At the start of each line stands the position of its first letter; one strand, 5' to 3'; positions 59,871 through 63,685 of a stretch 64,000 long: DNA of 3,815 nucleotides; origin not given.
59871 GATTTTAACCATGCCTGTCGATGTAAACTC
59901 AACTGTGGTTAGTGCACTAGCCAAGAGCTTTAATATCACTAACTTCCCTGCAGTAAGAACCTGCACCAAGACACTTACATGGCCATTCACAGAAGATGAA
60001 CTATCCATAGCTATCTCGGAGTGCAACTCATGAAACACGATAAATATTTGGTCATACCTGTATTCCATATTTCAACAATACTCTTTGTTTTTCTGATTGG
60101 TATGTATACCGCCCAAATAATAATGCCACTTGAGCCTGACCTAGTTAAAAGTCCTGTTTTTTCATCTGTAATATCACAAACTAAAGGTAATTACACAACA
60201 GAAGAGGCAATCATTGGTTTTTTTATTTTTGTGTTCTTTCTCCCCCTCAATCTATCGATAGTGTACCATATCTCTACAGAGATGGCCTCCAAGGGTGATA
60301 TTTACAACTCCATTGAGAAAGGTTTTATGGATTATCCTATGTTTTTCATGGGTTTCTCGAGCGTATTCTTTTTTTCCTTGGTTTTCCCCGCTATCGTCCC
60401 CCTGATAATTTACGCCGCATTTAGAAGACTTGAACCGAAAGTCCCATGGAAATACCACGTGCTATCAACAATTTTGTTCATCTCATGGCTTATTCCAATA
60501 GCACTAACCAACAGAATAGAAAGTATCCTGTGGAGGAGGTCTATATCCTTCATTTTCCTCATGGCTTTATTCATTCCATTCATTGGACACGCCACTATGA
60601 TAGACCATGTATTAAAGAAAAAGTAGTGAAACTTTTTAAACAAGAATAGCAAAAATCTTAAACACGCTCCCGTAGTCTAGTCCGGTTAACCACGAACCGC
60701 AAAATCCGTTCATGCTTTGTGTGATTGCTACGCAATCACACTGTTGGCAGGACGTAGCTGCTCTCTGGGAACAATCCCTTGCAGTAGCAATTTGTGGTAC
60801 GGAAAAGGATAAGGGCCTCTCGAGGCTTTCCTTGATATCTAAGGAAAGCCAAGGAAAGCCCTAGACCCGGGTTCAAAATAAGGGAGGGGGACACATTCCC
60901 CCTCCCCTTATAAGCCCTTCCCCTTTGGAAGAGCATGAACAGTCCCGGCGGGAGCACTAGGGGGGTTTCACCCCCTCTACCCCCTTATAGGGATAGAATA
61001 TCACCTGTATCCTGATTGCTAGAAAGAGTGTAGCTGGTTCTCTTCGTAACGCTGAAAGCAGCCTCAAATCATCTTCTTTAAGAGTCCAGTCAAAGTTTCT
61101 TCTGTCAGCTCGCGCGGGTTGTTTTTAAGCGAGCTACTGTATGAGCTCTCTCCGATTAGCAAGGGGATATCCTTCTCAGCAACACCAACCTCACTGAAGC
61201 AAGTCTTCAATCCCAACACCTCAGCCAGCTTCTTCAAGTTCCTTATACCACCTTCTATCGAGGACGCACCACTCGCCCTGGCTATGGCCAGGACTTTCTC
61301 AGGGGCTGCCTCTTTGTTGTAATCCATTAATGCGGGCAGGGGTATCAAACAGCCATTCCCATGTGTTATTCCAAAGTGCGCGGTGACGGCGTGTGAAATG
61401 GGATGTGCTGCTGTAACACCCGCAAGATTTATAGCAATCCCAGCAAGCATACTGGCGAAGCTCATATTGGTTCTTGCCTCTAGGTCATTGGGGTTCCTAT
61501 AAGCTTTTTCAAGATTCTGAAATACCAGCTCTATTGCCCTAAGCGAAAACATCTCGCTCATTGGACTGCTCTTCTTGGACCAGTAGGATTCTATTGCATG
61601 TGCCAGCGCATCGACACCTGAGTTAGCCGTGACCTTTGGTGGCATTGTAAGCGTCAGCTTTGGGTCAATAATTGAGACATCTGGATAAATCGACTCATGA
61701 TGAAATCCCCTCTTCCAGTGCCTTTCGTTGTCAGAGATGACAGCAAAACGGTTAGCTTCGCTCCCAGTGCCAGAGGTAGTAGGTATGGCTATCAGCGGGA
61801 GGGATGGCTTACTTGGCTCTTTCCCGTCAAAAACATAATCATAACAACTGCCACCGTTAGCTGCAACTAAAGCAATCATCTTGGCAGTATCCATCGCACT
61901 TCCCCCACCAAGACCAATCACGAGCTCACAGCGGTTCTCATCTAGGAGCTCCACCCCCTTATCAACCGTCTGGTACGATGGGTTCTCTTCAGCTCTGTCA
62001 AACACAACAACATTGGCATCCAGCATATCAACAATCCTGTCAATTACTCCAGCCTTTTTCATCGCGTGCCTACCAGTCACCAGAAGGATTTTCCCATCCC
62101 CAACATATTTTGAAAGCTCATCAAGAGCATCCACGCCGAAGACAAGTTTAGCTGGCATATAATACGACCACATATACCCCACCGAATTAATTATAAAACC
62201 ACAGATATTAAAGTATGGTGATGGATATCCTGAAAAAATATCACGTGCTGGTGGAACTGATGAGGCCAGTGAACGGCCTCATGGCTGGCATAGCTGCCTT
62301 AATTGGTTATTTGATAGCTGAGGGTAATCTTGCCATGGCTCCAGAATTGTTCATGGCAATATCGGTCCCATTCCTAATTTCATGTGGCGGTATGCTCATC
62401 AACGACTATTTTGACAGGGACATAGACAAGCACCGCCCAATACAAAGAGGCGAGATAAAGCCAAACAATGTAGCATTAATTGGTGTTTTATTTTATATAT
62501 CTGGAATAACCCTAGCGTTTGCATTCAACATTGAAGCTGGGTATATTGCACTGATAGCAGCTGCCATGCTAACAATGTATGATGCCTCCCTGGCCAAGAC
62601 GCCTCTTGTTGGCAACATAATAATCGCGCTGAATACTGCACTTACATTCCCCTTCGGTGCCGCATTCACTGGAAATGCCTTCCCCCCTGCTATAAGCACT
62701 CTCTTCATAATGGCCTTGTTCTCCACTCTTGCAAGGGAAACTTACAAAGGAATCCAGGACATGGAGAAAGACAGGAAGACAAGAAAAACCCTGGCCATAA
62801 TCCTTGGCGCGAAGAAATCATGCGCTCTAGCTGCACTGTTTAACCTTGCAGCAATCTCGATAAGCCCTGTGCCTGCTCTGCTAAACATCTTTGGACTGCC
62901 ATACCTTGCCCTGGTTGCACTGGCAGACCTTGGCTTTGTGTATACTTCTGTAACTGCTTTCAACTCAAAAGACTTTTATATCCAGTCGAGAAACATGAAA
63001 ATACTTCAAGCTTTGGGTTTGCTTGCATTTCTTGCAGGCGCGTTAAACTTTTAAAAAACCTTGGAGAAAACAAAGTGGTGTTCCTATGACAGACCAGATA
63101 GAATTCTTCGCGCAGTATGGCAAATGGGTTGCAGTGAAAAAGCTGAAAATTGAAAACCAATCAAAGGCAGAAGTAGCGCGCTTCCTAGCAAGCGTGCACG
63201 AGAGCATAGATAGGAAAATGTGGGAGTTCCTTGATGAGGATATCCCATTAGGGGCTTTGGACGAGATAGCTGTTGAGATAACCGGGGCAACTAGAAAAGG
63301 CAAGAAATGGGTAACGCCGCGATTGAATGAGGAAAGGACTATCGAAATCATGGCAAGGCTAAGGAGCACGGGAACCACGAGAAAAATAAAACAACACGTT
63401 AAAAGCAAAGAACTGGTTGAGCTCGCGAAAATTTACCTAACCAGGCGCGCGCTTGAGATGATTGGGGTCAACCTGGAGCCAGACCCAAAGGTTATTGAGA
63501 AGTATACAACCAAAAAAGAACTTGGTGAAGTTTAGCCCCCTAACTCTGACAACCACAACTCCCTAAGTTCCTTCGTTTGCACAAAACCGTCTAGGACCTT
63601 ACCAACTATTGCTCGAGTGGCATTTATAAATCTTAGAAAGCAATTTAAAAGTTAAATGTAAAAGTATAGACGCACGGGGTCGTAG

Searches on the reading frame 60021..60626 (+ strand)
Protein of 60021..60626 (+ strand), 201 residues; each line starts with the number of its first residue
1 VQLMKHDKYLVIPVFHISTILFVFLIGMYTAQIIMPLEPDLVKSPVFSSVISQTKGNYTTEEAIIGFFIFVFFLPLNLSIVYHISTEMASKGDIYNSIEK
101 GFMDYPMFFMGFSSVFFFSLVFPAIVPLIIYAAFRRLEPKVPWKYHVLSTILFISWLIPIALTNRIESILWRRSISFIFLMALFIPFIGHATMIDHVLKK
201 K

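Call 15: search_protein_families(library=pfam, proteins=[window:60021-60626:+])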
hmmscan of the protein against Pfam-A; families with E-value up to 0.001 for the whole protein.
window:60021-60626:+ (201 aa): 0 families

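Call 62: find_homologous_proteins(query=window:60021-60626:+, max_evalue=0.00001)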
Query window:60021-60626:+ (201 aa): 2 proteins with E <= 0.00001 among 125 candidates.
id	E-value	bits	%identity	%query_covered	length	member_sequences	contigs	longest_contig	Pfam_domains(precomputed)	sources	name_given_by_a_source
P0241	1.7e-76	275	62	99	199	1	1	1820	-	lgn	-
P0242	2.4e-67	245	100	59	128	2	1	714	-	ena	-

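Call 63: find_encoding_contigs(protein=P0241, flank=3000, max_places=3)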
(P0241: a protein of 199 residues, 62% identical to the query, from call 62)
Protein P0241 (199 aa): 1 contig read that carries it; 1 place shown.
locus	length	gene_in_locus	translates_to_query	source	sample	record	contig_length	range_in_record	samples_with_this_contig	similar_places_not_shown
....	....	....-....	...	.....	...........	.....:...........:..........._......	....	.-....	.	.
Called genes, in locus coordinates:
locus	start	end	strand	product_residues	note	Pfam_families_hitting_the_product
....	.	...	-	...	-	?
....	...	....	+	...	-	-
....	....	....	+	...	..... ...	-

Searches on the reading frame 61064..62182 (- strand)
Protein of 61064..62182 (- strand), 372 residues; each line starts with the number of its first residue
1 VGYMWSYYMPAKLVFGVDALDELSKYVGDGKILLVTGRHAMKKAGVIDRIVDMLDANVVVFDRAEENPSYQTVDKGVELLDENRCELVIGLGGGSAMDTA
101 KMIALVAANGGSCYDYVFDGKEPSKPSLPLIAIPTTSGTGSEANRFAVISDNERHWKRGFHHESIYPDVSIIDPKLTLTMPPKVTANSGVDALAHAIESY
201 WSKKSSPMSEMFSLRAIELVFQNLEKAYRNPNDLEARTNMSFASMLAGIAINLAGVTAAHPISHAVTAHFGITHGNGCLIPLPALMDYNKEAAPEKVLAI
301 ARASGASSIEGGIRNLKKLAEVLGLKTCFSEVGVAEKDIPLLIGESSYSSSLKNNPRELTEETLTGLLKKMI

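Call 13: find_encoding_contigs(protein=window:61064-62182:-, flank=3000, max_places=4)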
Protein window:61064-62182:- (372 aa): no gene with exactly this product is on record in the collection.

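Call 15: search_protein_families(library=pfam, proteins=[window:61064-62182:-])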
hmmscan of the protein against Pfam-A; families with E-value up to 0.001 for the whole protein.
window:61064-62182:- (372 aa): 3 families
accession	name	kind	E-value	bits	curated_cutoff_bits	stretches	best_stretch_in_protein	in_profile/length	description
PF00465.25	Fe-ADH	-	4.9e-51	173.1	31.3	1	10-174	1-168/168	Iron-containing alcohol dehydrogenase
PF25137.1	ADH_Fe_C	-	2.4e-47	161.6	27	1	185-371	1-193/194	Fe-containing alcohol dehydrogenase family, C-terminal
PF13685.12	Fe-ADH_2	-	1.8e-09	38.2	28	1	16-105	3-95/149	Iron-containing alcohol dehydrogenase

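Call 16: find_homologous_proteins(query=window:61064-62182:-)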
Query window:61064-62182:- (372 aa): 6777 proteins with E <= 0.001 among 8000 candidates; the best 120 are listed.
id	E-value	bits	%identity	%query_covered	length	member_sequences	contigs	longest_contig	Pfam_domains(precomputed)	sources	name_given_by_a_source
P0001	1.4e-244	829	100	100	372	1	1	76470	PF13685.13,PF25137.1,PF00465.26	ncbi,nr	ncbi:MAG: iron-containing alcohol dehydrogenase [Candidatus Diapherotrites archaeon]|nr:iron-contain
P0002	4.4e-109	383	49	99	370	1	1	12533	PF13685.13,PF25137.1,PF00465.26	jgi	jgi:1,3-propanediol dehydrogenase/alcohol dehydrogenase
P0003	1.9e-98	348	43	98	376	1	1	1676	PF13685.13,PF25137.1,PF00465.26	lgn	-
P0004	3.1e-95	337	44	99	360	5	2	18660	PF13685.13,PF25137.1,PF00465.26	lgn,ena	-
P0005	6.4e-94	333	49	98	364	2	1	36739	PF13685.13,PF25137.1,PF00465.26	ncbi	ncbi:MAG: iron-containing alcohol dehydrogenase [Candidatus Altiarchaeota archaeon]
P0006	7.4e-93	330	43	99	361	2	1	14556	PF13685.13,PF25137.1,PF00465.26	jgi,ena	-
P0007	4.6e-91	324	43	98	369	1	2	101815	PF13685.13,PF25137.1,PF00465.26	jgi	jgi:phosphonate metabolism-associated iron-containing alcohol dehydrogenase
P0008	2.5e-90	321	43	99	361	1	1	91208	PF13685.13,PF25137.1,PF00465.26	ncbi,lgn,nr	ncbi:iron-containing alcohol dehydrogenase [Candidatus Micrarchaeota archaeon]|nr:iron-containing al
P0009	2.8e-90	321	42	99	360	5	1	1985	PF13685.13,PF25137.1,PF00465.26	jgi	-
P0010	2.9e-90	321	42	99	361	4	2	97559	PF13685.13,PF25137.1,PF00465.26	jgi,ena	-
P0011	3.9e-89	317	43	99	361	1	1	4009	PF13685.13,PF25137.1,PF00465.26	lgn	-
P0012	1.2e-88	316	43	99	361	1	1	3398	PF13685.13,PF25137.1,PF00465.26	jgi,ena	-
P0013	1.4e-88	315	44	97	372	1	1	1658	PF13685.13,PF25137.1,PF00465.26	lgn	-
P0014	2.6e-88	315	42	99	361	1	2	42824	PF13685.13,PF25137.1,PF00465.26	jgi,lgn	jgi:alcohol dehydrogenase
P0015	1.8e-85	305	43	91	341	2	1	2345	PF13685.13,PF25137.1,PF00465.26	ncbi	-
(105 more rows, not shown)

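Call 17: find_encoding_contigs(protein=P0001, flank=10000, max_places=4)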
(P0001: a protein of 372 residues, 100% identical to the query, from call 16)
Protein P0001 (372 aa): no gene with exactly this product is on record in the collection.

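Call 18: list_cluster_members(proteins=[P0001])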
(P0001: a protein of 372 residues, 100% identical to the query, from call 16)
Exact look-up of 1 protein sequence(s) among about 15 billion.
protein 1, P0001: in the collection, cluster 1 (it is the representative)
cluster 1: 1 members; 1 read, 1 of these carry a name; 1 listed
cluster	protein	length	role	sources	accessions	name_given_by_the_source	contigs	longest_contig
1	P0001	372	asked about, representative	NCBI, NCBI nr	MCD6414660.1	MAG: iron-containing alcohol dehydrogenase [Candidatus Diapherotrites archaeon] | iron-containing alcohol dehydrogenase [Candidatus Diapherotrites archaeon]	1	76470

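Call 50: find_encoding_contigs(protein=P0002, flank=6000, max_places=3)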
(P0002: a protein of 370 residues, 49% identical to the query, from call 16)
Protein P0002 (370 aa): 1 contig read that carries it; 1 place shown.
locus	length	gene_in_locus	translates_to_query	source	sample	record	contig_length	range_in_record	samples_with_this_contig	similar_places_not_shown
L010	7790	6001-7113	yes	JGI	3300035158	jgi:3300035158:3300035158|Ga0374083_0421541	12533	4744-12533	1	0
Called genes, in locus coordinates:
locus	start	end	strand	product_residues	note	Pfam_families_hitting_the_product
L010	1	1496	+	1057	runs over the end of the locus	-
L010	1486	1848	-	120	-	PF00190:Cupin_1, PF14667:Polysacc_synt_C (weak), PF01050:MannoseP_isomer (weak), PF02311:AraC_binding, PF07883:Cupin_2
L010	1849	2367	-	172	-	PF14512:TM1586_NiRdase (faint), PF00881:Nitroreductase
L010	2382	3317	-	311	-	-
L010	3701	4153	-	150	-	PF10869:DUF2666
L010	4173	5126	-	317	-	-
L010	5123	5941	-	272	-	PF01040:UbiA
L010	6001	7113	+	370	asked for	PF00465:Fe-ADH, PF13685:Fe-ADH_2, PF25137:ADH_Fe_C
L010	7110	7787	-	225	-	-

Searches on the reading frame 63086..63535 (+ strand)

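Call 15: search_protein_families(library=pfam, proteins=[window:63086-63535:+])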
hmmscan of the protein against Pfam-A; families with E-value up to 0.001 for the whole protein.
window:63086-63535:+ (149 aa): 1 family
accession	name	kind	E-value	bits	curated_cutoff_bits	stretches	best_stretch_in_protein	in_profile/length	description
PF10869.13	DUF2666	-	1.6e-25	90.4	23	1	3-143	2-134/135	Domain of unknown function (DUF2666)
